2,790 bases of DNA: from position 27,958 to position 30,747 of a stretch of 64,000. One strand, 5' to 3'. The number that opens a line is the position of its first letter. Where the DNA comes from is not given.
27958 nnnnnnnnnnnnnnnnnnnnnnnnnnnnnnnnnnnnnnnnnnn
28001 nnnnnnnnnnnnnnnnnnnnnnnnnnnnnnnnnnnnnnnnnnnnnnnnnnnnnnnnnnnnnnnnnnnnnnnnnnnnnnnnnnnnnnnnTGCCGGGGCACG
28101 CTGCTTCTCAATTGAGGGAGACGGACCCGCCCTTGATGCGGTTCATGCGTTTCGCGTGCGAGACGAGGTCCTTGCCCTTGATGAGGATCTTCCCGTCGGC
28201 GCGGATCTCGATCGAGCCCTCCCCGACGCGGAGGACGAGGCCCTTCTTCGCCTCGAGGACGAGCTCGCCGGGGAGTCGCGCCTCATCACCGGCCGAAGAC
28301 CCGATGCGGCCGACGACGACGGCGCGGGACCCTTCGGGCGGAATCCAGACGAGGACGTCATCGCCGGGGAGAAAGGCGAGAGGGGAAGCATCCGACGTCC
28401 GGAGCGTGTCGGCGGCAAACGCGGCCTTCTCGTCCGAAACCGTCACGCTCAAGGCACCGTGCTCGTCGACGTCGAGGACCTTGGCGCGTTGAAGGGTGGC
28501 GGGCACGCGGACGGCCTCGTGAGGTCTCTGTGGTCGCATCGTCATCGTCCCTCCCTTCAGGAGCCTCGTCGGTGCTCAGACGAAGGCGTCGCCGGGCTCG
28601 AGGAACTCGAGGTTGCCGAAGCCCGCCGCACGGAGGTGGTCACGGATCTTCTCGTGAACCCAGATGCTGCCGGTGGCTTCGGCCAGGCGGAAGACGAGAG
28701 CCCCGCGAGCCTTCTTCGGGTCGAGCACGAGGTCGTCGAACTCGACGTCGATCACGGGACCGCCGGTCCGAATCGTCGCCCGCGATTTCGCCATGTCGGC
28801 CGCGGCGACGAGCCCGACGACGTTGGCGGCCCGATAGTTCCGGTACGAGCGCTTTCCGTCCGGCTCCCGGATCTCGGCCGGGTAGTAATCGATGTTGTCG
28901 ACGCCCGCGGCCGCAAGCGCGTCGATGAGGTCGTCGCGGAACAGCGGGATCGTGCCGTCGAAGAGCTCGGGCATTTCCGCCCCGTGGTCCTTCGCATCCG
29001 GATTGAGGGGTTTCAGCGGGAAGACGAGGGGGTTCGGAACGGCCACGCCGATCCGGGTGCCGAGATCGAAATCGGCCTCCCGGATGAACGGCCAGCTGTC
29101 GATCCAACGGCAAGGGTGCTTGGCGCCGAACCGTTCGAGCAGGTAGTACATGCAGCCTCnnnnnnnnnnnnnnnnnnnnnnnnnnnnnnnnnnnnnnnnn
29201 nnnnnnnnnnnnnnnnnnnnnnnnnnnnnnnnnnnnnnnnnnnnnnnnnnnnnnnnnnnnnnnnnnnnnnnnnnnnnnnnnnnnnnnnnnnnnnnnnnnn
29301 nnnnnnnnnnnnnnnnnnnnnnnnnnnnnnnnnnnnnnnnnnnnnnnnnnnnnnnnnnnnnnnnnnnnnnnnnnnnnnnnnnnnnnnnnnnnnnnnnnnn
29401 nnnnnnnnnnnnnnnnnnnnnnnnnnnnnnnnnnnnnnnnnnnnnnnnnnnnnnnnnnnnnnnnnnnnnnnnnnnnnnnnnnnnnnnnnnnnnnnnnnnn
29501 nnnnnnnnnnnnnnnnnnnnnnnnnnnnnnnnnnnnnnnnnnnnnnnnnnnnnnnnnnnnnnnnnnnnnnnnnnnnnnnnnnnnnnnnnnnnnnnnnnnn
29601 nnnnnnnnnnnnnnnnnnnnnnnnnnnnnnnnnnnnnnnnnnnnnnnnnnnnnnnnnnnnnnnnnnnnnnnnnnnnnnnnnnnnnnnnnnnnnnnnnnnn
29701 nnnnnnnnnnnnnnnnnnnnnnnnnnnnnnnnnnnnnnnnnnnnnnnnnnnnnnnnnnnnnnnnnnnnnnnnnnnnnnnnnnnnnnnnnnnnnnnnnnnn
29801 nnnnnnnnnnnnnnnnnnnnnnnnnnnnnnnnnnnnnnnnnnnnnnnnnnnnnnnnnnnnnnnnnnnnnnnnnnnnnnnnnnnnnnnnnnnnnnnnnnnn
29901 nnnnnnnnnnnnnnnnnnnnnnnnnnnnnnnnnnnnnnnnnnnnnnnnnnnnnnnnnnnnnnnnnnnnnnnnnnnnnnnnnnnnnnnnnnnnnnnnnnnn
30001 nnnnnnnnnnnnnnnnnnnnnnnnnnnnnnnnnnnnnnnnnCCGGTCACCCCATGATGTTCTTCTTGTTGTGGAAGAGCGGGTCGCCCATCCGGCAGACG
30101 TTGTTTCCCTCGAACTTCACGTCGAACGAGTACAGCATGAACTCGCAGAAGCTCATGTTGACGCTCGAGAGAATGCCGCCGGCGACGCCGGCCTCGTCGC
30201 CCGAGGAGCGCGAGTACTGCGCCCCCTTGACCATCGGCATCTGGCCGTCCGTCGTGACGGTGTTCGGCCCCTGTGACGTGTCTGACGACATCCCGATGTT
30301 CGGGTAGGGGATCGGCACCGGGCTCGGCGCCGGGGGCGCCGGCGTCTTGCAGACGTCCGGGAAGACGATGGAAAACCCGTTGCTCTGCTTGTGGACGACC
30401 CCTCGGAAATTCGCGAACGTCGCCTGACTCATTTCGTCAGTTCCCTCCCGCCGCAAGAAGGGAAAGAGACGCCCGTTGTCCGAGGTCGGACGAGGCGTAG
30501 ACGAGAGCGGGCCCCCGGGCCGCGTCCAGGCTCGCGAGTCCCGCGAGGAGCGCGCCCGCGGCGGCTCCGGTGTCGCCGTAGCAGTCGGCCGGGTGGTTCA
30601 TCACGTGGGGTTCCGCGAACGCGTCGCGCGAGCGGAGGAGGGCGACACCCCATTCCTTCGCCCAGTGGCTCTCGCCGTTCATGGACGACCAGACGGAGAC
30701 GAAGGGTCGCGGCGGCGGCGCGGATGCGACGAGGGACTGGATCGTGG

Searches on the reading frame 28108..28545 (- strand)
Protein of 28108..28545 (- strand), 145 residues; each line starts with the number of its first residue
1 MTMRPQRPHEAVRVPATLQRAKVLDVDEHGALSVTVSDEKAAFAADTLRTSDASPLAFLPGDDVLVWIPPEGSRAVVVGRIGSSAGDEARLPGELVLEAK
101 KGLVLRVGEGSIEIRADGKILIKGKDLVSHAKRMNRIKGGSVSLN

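Call 8: search_protein_families(library=pfam, proteins=[window:28108-28545:-], max_evalue=0.01)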
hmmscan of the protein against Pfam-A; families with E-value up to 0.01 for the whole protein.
window:28108-28545:- (145 aa): 0 families

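Call 45: search_protein_families(library=ncbifam, proteins=[window:28108-28545:-], max_evalue=0.01)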
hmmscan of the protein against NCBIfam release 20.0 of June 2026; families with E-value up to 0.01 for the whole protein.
window:28108-28545:- (145 aa): 0 families

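Call 66: search_protein_families(library=pfam, proteins=[window:28108-28545:-], max_evalue=5)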
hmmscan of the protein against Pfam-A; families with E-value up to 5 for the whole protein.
window:28108-28545:- (145 aa): 1 family
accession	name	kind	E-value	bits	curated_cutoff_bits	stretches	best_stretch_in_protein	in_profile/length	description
PF12059.13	DUF3540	-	0.045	14.1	27.9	1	60-135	34-110/199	Protein of unknown function (DUF3540)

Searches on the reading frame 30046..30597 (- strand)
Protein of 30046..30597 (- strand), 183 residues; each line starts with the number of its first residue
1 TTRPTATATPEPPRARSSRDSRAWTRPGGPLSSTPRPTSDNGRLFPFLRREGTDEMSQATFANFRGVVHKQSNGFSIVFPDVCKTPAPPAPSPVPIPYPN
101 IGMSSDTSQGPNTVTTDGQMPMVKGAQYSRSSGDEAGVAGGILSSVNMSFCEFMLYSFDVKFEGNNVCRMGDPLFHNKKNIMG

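Call 19: search_protein_families(library=pfam, proteins=[window:30046-30597:-], max_evalue=0.001)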
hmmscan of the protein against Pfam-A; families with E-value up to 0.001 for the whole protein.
window:30046-30597:- (183 aa): 1 family
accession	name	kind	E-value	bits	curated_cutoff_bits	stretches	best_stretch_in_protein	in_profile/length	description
PF13665.11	Tox-PAAR-like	-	3.1e-39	133.9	31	1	76-183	3-108/108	Toxin PAAR-like domain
